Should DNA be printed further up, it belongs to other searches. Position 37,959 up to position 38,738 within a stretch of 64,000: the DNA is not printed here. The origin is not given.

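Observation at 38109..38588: Divergent H3 variant with CenH3 hallmarks lying 15 kb from the satellite array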

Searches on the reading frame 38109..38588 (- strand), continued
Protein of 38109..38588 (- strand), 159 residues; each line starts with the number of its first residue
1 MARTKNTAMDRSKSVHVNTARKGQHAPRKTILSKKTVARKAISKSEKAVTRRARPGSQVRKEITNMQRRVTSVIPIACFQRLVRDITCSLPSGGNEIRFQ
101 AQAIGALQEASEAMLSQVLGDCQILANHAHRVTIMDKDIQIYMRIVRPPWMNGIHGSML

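Call 5: find_homologous_proteins(query=window:38109-38588:-)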
Query window:38109-38588:- (159 aa): 7934 proteins with E <= 0.001 among 8000 candidates; the best 120 are listed.
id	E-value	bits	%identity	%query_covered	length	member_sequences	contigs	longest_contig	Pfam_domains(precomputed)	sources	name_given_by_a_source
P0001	1.4e-96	338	99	100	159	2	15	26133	PF00125.31,PF15511.13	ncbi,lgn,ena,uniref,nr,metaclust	ncbi:Histone H3 [Giardia duodenalis]|uniref:Histone H3 n=1 Tax=Giardia intestinalis TaxID=5741 RepID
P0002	6.1e-95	333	98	100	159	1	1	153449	PF00125.31,PF15511.13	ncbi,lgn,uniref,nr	ncbi:Histone H3 [Giardia lamblia P15]|uniref:Histone H3 n=1 Tax=Giardia intestinalis (strain P15) Ta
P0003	9.2e-93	326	99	97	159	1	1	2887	PF00125.31,PF15511.13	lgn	-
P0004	3.2e-92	324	100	95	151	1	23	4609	PF00125.31,PF15511.13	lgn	-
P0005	1.7e-91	322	99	95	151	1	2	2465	PF00125.31,PF15511.13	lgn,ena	-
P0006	1.6e-88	312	93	100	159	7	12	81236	PF00125.31,PF15511.13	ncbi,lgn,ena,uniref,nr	ncbi:histone H3 [Giardia duodenalis assemblage B]|uniref:Histone H3 n=3 Tax=Giardia intestinalis Tax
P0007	9.1e-81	287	83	100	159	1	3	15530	PF15630.13,PF00125.31,PF15511.13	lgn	-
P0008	3.5e-42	162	55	95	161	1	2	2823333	PF00125.31,PF15511.13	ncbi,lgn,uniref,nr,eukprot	ncbi:histone H3 [Giardia muris]|uniref:Histone H3 n=1 Tax=Giardia muris TaxID=5742 RepID=A0A4Z1SY43_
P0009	1.2e-35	141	41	97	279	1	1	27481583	PF00808.30,PF15630.13,PF00125.31,PF15715.12,PF15511.13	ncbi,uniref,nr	ncbi:hypothetical protein HCN44_005814 [Aphidius gifuensis]|uniref:Core Histone H2A/H2B/H3 domain-co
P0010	2.1e-35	140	43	91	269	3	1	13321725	PF00808.30,PF15630.13,PF00125.31,PF15715.12,PF15511.13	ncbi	ncbi:hypothetical protein CCH79_00003542, partial [Gambusia affinis]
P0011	4.0e-35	139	44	90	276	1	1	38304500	PF00808.30,PF15630.13,PF00125.31,PF15715.12,PF15511.13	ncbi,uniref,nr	ncbi:uncharacterized protein LOC127631720 [Xyrauchen texanus]|uniref:uncharacterized protein LOC1276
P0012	4.1e-35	139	43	91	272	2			PF00808.30,PF15630.13,PF00125.31,PF15715.12,PF15511.13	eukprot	eukprot:XP_011607083.1 PREDICTED: histone H3.3-like [Takifugu rubripes]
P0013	4.1e-35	139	43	91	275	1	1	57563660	PF00808.30,PF15630.13,PF00125.31,PF15715.12,PF15511.13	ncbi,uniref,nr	ncbi:histone H3-like centromeric protein CSE4 [Cheilinus undulatus]|uniref:histone H3-like centromer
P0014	4.4e-35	139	43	91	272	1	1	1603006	PF00808.30,PF15630.13,PF00125.31,PF15715.12,PF15511.13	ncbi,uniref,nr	ncbi:histone H3.3A-like [Phymastichus coffea]|uniref:histone H3.3A-like n=1 Tax=Phymastichus coffea 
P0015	4.6e-35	139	43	91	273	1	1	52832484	PF00808.30,PF15630.13,PF00125.31,PF15715.12,PF15511.13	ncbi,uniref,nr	ncbi:uncharacterized protein LOC133442501 [Cololabis saira]|uniref:uncharacterized protein LOC133442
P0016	4.6e-35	139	43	91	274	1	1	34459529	PF00808.30,PF15630.13,PF00125.31,PF15715.12,PF15511.13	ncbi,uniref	ncbi:uncharacterized protein LOC134099258 [Sardina pilchardus]|uniref:uncharacterized protein LOC134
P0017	4.6e-35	139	43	91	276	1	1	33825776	PF00808.30,PF15630.13,PF00125.31,PF15715.12,PF15511.13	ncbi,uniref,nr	ncbi:histone H3-like centromeric protein CSE4 [Oryzias latipes]|uniref:histone H3-like centromeric p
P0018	4.7e-35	139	43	91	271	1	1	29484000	PF00808.30,PF15630.13,PF00125.31,PF15715.12,PF15511.13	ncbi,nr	ncbi:hypothetical protein Q8A73_006906 [Channa argus]|nr:hypothetical protein Q8A73_006906 [Channa a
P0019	4.7e-35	139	43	91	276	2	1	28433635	PF00808.30,PF15630.13,PF00125.31,PF15715.12,PF15511.13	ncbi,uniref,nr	ncbi:histone H3-like centromeric protein CSE4 [Mugil cephalus]|uniref:histone H3-like centromeric pr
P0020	5.0e-35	139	43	91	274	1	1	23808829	PF00808.30,PF15630.13,PF00125.31,PF15715.12,PF15511.13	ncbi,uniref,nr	ncbi:putative histone H3-like centromeric protein CSE4-like [Triplophysa rosa]|uniref:Histone H3-lik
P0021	5.0e-35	139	43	91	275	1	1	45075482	PF00808.30,PF15630.13,PF00125.31,PF15715.12,PF15511.13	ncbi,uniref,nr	ncbi:uncharacterized protein LOC127422190 [Myxocyprinus asiaticus]|uniref:uncharacterized protein LO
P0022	9.7e-35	138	43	91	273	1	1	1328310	PF00808.30,PF15630.13,PF00125.31,PF15715.12,PF15511.13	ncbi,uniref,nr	ncbi:uncharacterized protein LOC129587402 [Paramacrobiotus metropolitanus]|uniref:uncharacterized pr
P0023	2.0e-34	137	43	91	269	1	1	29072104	PF00808.30,PF15630.13,PF00125.31,PF15715.12,PF15511.13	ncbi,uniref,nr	ncbi:histone H3.3A-like [Cyprinus carpio]|uniref:Histone H3.3A-like n=2 Tax=Cyprinus carpio TaxID=79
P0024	5.5e-33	132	41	91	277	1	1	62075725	PF21150.3,PF00808.30,PF15630.13,PF00125.31,PF15715.12,PF15511.13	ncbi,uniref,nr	ncbi:uncharacterized protein LOC128276941 [Anopheles cruzii]|uniref:uncharacterized protein LOC12827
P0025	9.7e-33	131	41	91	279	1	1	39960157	PF21150.3,PF02291.22,PF00808.30,PF15630.13,PF00125.31,PF15715.12,PF15511.13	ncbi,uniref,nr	ncbi:histone H3-like centromeric protein CSE4 [Anopheles merus]|uniref:histone H3-like centromeric p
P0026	1.5e-32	131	49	94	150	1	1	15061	PF00125.31,PF15511.13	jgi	-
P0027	1.8e-32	130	51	79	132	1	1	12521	PF00125.31,PF15511.13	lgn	-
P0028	5.4e-32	129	41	91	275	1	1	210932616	PF21150.3,PF02291.22,PF00808.30,PF15630.13,PF00125.31,PF15715.12,PF15511.13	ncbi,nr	ncbi:histone H3-like centromeric protein CENH3 [Humulus lupulus]|nr:histone H3-like centromeric prot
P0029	7.7e-32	128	41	89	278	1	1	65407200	PF02291.22,PF00808.30,PF15630.13,PF00125.31,PF15715.12,PF15511.13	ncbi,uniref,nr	ncbi:histone H3.2 histone H3.1 Major histone [Vigna angularis]|uniref:Histone H3.2 histone H3.1 Majo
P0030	7.8e-32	128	45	87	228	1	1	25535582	PF02291.22,PF00808.30,PF15630.13,PF00125.31,PF15511.13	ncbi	ncbi:hypothetical protein PAMA_020791 [Pampus argenteus]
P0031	8.2e-32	128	42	88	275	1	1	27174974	PF21150.3,PF00808.30,PF15630.13,PF00125.31,PF15715.12,PF15511.13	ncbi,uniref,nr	ncbi:uncharacterized protein LOC127010675 [Drosophila biarmipes]|uniref:uncharacterized protein LOC1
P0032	8.3e-32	128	40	91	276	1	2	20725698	PF21150.3,PF02291.22,PF00808.30,PF15630.13,PF00125.31,PF15715.12,PF15511.13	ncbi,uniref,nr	ncbi:histone H3-like centromeric protein CSE4 [Brassica rapa]|uniref:histone H3-like centromeric pro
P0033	8.5e-32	128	41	91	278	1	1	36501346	PF02291.22,PF00808.30,PF15630.13,PF00125.31,PF15715.12,PF15511.13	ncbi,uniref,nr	ncbi:histone H3-like centromeric protein CSE4 [Vigna radiata var. radiata]|uniref:Histone H3-like ce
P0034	8.5e-32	128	41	91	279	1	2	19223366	PF21150.3,PF00808.30,PF15630.13,PF00125.31,PF15715.12,PF15511.13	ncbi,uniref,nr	ncbi:uncharacterized protein Dvir_GJ16344 [Drosophila virilis]|uniref:Core Histone H2A/H2B/H3 domain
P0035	9.1e-32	128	42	88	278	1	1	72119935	PF21150.3,PF00808.30,PF15630.13,PF00125.31,PF15715.12,PF15511.13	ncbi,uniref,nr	ncbi:uncharacterized protein LOC110560244 [Meriones unguiculatus]|uniref:uncharacterized protein LOC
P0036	9.5e-32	128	41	91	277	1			PF21150.3,PF00808.30,PF15630.13,PF00125.31,PF15715.12,PF15511.13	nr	nr:uncharacterized protein LOC101425821 [Dasypus novemcinctus]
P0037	9.5e-32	128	40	91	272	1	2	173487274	PF21150.3,PF00808.30,PF15630.13,PF00125.31,PF15715.12,PF15511.13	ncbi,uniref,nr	ncbi:putative histone H3/CENP-A, histone-fold protein [Helianthus annuus]|uniref:Histone H3.2 n=1 Ta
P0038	9.7e-32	128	41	91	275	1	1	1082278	PF21150.3,PF00808.30,PF15630.13,PF00125.31,PF15715.12,PF15511.13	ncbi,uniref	ncbi:uncharacterized protein LOC135709101 [Ochlerotatus camptorhynchus]|uniref:uncharacterized prote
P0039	9.7e-32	128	41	91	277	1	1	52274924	PF21150.3,PF00808.30,PF15630.13,PF00125.31,PF15715.12,PF15511.13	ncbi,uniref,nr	ncbi:histone H3-like centromeric protein CSE4 [Phyllostomus discolor]|uniref:Histone H3-like centrom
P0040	9.7e-32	128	40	91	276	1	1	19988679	PF21150.3,PF02291.22,PF00808.30,PF15630.13,PF00125.31,PF15715.12,PF15511.13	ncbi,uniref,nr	ncbi:histone H3-like centromeric protein CSE4 [Eutrema salsugineum]|uniref:histone H3-like centromer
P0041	1.0e-31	128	41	91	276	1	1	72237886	PF21150.3,PF00808.30,PF15630.13,PF00125.31,PF15715.12,PF15511.13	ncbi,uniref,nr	ncbi:histone H3-like centromeric protein CSE4 [Ursus maritimus]|uniref:Histone H3-like centromeric p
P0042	1.0e-31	128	42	90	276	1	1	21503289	PF21150.3,PF02291.22,PF00808.30,PF15630.13,PF00125.31,PF15715.12,PF15511.13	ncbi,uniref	ncbi:uncharacterized protein LOC135114434 [Scylla paramamosain]|uniref:uncharacterized protein LOC13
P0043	1.0e-31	128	40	91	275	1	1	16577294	PF21150.3,PF02291.22,PF00808.30,PF15630.13,PF00125.31,PF15715.12,PF15511.13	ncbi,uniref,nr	ncbi:histone H3-like 5 [Capsella rubella]|uniref:histone H3-like 5 n=1 Tax=Capsella rubella TaxID=81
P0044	1.1e-31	128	41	91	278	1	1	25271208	PF21150.3,PF00808.30,PF15630.13,PF00125.31,PF15715.12,PF15511.13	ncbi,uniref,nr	ncbi:uncharacterized protein LOC131534140 [Onychostoma macrolepis]|uniref:uncharacterized protein LO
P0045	1.1e-31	128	41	91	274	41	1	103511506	PF21150.3,PF02291.22,PF00808.30,PF15630.13,PF00125.31,PF15715.12,PF15511.13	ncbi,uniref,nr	ncbi:uncharacterized protein LOC128297281 [Anopheles moucheti]|uniref:uncharacterized protein LOC128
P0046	1.2e-31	128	41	91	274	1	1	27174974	PF21150.3,PF02291.22,PF00808.30,PF15630.13,PF00125.31,PF15715.12,PF15511.13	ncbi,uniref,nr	ncbi:uncharacterized protein LOC127010742 [Drosophila biarmipes]|uniref:uncharacterized protein LOC1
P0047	1.2e-31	128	40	91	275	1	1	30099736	PF21150.3,PF02291.22,PF00808.30,PF15630.13,PF00125.31,PF15715.12,PF15511.13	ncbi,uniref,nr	ncbi:PREDICTED: histone H3-like centromeric protein CSE4 [Camelina sativa]|uniref:Histone H3-like ce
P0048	1.2e-31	128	41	91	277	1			PF21150.3,PF00808.30,PF15630.13,PF00125.31,PF15715.12,PF15511.13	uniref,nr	uniref:histone H3-like centromeric protein CSE4 n=1 Tax=Odobenus rosmarus divergens TaxID=9708 RepID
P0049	1.9e-31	127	41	91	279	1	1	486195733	PF21150.3,PF00808.30,PF15630.13,PF00125.31,PF15715.12,PF15511.13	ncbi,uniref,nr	ncbi:uncharacterized protein LOC127561416 [Antechinus flavipes]|uniref:uncharacterized protein LOC12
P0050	2.2e-31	127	41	91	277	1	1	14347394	PF21150.3,PF00808.30,PF15630.13,PF00125.31,PF15715.12,PF15511.13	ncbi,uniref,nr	ncbi:histone H3 [Anabarilius grahami]|uniref:Histone H3 n=1 Tax=Anabarilius grahami TaxID=495550 Rep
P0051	4.5e-31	126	40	91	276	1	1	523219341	PF21150.3,PF00808.30,PF15630.13,PF00125.31,PF15715.12,PF15511.13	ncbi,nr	ncbi:histone H3-like centromeric protein CSE4 [Gracilinanus agilis]|nr:histone H3-like centromeric p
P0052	6.9e-31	125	41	88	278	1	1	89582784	PF21150.3,PF00808.30,PF15630.13,PF00125.31,PF15715.12,PF15511.13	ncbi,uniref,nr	ncbi:histone H3-like centromeric protein CENH3 [Solanum dulcamara]|uniref:histone H3-like centromeri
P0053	8.1e-31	125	41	93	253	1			PF21150.3,PF00808.30,PF15630.13,PF00125.31,PF15715.12,PF15511.13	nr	nr:unnamed protein product [Callosobruchus analis]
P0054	1.1e-30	125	40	91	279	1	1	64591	PF21150.3,PF00808.30,PF15630.13,PF00125.31,PF15715.12,PF15511.13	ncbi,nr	ncbi:histone H3-like centromeric protein CSE4 [Callorhinchus milii]|nr:histone H3-like centromeric p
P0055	1.2e-30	124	41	91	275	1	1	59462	PF21150.3,PF00808.30,PF15630.13,PF00125.31,PF15511.13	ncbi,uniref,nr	ncbi:uncharacterized protein LOC113678054 [Pocillopora damicornis]|uniref:uncharacterized protein LO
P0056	2.0e-30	124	50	94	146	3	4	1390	PF00125.31,PF15511.13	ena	-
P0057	2.2e-30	124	44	97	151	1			PF00125.31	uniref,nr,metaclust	uniref:H3 histone n=1 Tax=Spironucleus vortens TaxID=58336 RepID=A7Y0D9_SPIVO|nr:H3 histone [Spironu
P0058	2.3e-30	124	43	89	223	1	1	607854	PF00808.30,PF15630.13,PF00125.31,PF15511.13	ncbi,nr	ncbi:hypothetical protein CRUP_025449 [Coryphaenoides rupestris]|nr:hypothetical protein CRUP_025449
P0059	6.6e-30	122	43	87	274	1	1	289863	PF21150.3,PF00808.30,PF15630.13,PF00125.31,PF15715.12,PF15511.13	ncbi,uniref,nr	ncbi:histone H3-like centromeric protein CSE4 [Oncorhynchus kisutch]|uniref:histone H3-like centrome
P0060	9.6e-30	122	39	97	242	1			PF21150.3,PF02291.22,PF00808.30,PF15630.13,PF00125.31,PF15511.13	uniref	uniref:Core Histone H2A/H2B/H3 domain-containing protein n=1 Tax=Sarcophilus harrisii TaxID=9305 Rep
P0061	2.5e-28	117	-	-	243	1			PF21150.3,PF02291.22,PF00808.30,PF15630.13,PF00125.31,PF15511.13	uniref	uniref:Core Histone H2A/H2B/H3 domain-containing protein n=1 Tax=Panthera leo TaxID=9689 RepID=A0A8C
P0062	1.2e-27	115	40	91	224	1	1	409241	PF21150.3,PF02291.22,PF00808.30,PF15630.13,PF00125.31,PF15511.13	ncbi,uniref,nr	ncbi:hypothetical protein GOBAR_AA04462 [Gossypium barbadense]|uniref:Core Histone H2A/H2B/H3 domain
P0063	1.6e-27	114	41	91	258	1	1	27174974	PF21150.3,PF15630.13,PF00125.31,PF15715.12,PF15511.13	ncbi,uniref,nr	ncbi:uncharacterized protein LOC127010741 [Drosophila biarmipes]|uniref:uncharacterized protein LOC1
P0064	7.0e-27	112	-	-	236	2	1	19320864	PF21150.3,PF15630.13,PF00125.31,PF15511.13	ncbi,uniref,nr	ncbi:F10A5.19 [Arabidopsis lyrata subsp. lyrata]|uniref:F10A5.19 n=1 Tax=Arabidopsis lyrata subsp. l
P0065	7.5e-27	112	-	-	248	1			PF21150.3,PF15630.13,PF00125.31,PF15715.12,PF15511.13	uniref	uniref:Putative histone H3/CENP-A n=1 Tax=Helianthus annuus TaxID=4232 RepID=A0A251VHM5_HELAN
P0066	1.2e-26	112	40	91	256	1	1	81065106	PF21150.3,PF15630.13,PF00125.31,PF15715.12,PF15511.13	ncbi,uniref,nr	ncbi:histone H3-like centromeric protein CSE4 [Cinnamomum micranthum f. kanehirae]|uniref:Histone H3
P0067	1.2e-26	112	41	91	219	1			PF21150.3,PF02291.22,PF00808.30,PF15630.13,PF00125.31,PF15511.13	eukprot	eukprot:CAMPEP_0194067588 /NCGR_PEP_ID=MMETSP0009_2-20130614/86637_1 /TAXON_ID=210454 /ORGANISM="Gra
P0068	6.8e-26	109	40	91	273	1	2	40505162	PF15630.13,PF00125.31,PF15715.12,PF15511.13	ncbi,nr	ncbi:histone H3.2 [Glycine soja]|nr:histone H3.2 [Glycine max]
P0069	1.0e-25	108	45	97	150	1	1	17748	PF00125.31,PF15511.13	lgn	-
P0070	1.3e-25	108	42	83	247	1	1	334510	PF21150.3,PF15630.13,PF00125.31,PF15715.12,PF15511.13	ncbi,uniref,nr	ncbi:hypothetical protein HGM15179_016401 [Zosterops borbonicus]|uniref:Core Histone H2A/H2B/H3 doma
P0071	1.4e-25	108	40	91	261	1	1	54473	PF21150.3,PF15630.13,PF00125.31,PF15715.12,PF15511.13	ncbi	ncbi:hypothetical protein CR513_32446, partial [Mucuna pruriens]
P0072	3.4e-25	107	-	-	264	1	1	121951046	PF21150.3,PF00125.31,PF15511.13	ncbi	ncbi:hypothetical protein NN561_015573 [Cricetulus griseus]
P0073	1.7e-24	105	40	92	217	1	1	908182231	PF02291.22,PF00808.30,PF15630.13,PF00125.31,PF15511.13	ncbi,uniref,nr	ncbi:hypothetical protein KI387_019194 [Taxus chinensis]|uniref:Core Histone H2A/H2B/H3 domain-conta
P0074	3.1e-24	104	-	-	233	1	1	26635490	PF21150.3,PF15630.13,PF00125.31,PF15511.13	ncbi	ncbi:unnamed protein product [Arabidopsis halleri]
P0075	5.0e-24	103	-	-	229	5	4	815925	PF21150.3,PF15630.13,PF00125.31,PF15511.13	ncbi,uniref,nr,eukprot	ncbi:predicted protein [Nematostella vectensis]|uniref:Core Histone H2A/H2B/H3 domain-containing pro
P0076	5.2e-24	103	41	93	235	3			PF00808.30,PF15630.13,PF00125.31,PF15511.13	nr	nr:unnamed protein product [Callosobruchus analis]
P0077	1.1e-23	102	-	-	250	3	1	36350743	PF02291.22,PF00808.30,PF15630.13,PF00125.31,PF15511.13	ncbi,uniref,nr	ncbi:hypothetical protein RHSIM_Rhsim07G0204500 [Rhododendron simsii]|uniref:Core Histone H2A/H2B/H3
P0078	1.6e-23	101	40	91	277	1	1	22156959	PF15630.13,PF00125.31,PF15511.13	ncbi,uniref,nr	ncbi:hypothetical protein POTOM_009992 [Populus tomentosa]|uniref:Core Histone H2A/H2B/H3 domain-con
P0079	3.2e-23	100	40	91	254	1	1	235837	PF21150.3,PF00125.31,PF15715.12,PF15511.13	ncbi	ncbi:unnamed protein product [Closterium sp. NIES-54]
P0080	3.5e-23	100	41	91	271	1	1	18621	PF00808.30,PF15630.13,PF00125.31,PF15511.13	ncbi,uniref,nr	ncbi:histone H3-like [Homarus americanus]|uniref:histone H3-like n=1 Tax=Homarus americanus TaxID=67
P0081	4.4e-23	100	-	-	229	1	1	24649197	PF21150.3,PF15630.13,PF00125.31,PF15511.13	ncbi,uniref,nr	ncbi:F10A5.19 [Arabidopsis lyrata subsp. lyrata]|uniref:F10A5.19 n=1 Tax=Arabidopsis lyrata subsp. l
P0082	5.8e-23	100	45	81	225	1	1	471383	PF00125.31,PF15715.12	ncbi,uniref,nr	ncbi:core histone H2A/H2B/H3/H4 [Ancylostoma caninum]|uniref:Core histone H2A/H2B/H3/H4 n=1 Tax=Ancy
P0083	6.4e-22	96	45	96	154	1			PF00125.31,PF15511.13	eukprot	eukprot:gnl/Dysnectes_brevis/125_a148_8704.p1 GENE.gnl/Dysnectes_brevis/125_a148_8704~~gnl/Dysnectes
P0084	1.7e-21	95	42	89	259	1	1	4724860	PF21150.3,PF00125.31,PF15511.13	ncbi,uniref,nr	ncbi:unnamed protein product [Menidia menidia]|uniref:(Atlantic silverside) hypothetical protein n=1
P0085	7.1e-21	93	-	-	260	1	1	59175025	PF21150.3,PF15630.13,PF00125.31,PF15715.12,PF15511.13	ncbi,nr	ncbi:histone H3.3-like [Daucus carota subsp. sativus]|nr:PREDICTED: histone H3.3-like [Daucus carota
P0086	1.7e-20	92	-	-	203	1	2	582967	PF21150.3,PF00125.31,PF15511.13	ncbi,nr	ncbi:H3 protein, partial [Atractosteus spatula]|nr:H3 protein [Atractosteus spatula] MBN3321203.1 H3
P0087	7.1e-20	90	-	-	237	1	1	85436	PF09072.16,PF02291.22,PF00808.30,PF15630.13,PF00125.31,PF15511.13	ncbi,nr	ncbi:hypothetical protein KP509_1Z209000 [Ceratopteris richardii]|nr:hypothetical protein KP509_1Z20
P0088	7.4e-20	90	41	86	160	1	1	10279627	PF15630.13,PF00125.31,PF15511.13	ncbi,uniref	ncbi:histone H3-like [Ochlerotatus camptorhynchus]|uniref:histone H3-like n=1 Tax=Ochlerotatus campt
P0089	1.7e-19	88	43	89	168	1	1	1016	PF15630.13,PF00125.31,PF15511.13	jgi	-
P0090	2.0e-19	88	-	-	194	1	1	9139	PF21150.3,PF00125.31,PF15511.13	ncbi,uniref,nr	ncbi:hypothetical protein LOTGIDRAFT_176498 [Lottia gigantea]|uniref:Core Histone H2A/H2B/H3 domain-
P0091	6.1e-19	87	-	-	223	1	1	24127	PF00125.31,PF15715.12,PF15511.13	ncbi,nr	ncbi:hypothetical protein MKW92_052362 [Papaver armeniacum]|nr:hypothetical protein MKW92_052362 [Pa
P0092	6.9e-19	86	40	91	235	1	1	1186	PF00125.31,PF15715.12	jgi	jgi:histone H3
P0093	1.1e-18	86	41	91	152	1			PF15630.13,PF00125.31,PF15511.13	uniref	uniref:Histone H2A/H2B/H3 domain-containing protein n=1 Tax=Acrobeloides nanus TaxID=290746 RepID=A0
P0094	1.1e-17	82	38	91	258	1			PF15630.13,PF00125.31,PF15715.12,PF15511.13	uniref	uniref:Core Histone H2A/H2B/H3 domain-containing protein n=2 Tax=Oryza TaxID=4527 RepID=A0A0E0G6B1_O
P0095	1.4e-17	82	46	74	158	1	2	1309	PF00125.31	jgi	-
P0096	1.5e-17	82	40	91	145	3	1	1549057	PF00125.31,PF15511.13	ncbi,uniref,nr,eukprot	ncbi:histone H3-variant [Carpediemonas membranifera]|uniref:Histone H3 n=1 Tax=Carpediemonas membran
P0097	1.6e-17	82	-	-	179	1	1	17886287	PF00125.31,PF15511.13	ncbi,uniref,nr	ncbi:hypothetical protein PDJAM_G00169780 [Pangasius djambal]|uniref:Uncharacterized protein n=1 Tax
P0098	2.4e-17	81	44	91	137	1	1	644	PF00125.31,PF15715.12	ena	-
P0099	2.7e-17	81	40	91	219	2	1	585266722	PF15630.13,PF00125.31,PF15511.13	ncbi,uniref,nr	ncbi:unnamed protein product [Triticum turgidum subsp. durum]|uniref:Core Histone H2A/H2B/H3 domain-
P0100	3.5e-17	81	40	91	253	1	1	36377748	PF00125.31,PF15715.12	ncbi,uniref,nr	ncbi:hypothetical protein F2Q69_00015671 [Brassica cretica]|uniref:Core Histone H2A/H2B/H3 domain-co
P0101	4.1e-17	81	44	91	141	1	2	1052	PF00125.31,PF15511.13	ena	-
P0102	4.9e-17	80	45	91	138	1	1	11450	PF00125.31,PF15511.13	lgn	-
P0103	6.4e-17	80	43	91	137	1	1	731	PF00125.31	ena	-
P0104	6.9e-17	80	40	91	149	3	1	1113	PF00125.31,PF15511.13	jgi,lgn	-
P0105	8.1e-17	80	45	91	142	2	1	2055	PF00125.31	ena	-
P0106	9.1e-17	80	42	91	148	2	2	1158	PF00125.31,PF15511.13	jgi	jgi:histone H3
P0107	9.2e-17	79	42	91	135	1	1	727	PF00125.31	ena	-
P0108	9.6e-17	79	-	-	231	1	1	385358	PF00125.31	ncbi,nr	ncbi:hypothetical protein MKW92_021118 [Papaver armeniacum]|nr:hypothetical protein MKW92_021118 [Pa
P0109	9.7e-17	79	45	91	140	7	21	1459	PF00125.31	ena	-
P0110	9.9e-17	79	43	91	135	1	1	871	PF00125.31,PF15511.13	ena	-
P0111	1.1e-16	79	41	90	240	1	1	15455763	PF00125.31,PF15715.12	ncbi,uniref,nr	ncbi:PREDICTED: histone H3 [Ceratotherium simum simum]|uniref:Histone H3 n=1 Tax=Ceratotherium simum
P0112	1.1e-16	79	-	-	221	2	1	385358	PF00125.31,PF15511.13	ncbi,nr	ncbi:hypothetical protein MKW92_021115 [Papaver armeniacum]|nr:hypothetical protein MKW92_021115 [Pa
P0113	1.1e-16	79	42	91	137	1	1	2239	PF00125.31,PF15511.13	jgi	jgi:histone H3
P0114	1.7e-16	79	40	91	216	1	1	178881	PF00125.31,PF15715.12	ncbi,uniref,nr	ncbi:histone H3 [Artemisia annua]|uniref:Histone H3.2 n=1 Tax=Artemisia annua TaxID=35608 RepID=A0A2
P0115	1.9e-16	78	43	91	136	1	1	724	PF00125.31,PF15715.12,PF15511.13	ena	-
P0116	1.9e-16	78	44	91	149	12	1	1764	PF00125.31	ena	-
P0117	2.0e-16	78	39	91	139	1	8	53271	PF15630.13,PF00125.31,PF15511.13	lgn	-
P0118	2.2e-16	78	40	91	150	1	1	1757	PF00125.31,PF15511.13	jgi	-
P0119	2.3e-16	78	44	91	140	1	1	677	PF00125.31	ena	-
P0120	2.3e-16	78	42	91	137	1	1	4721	PF00125.31,PF15511.13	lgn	-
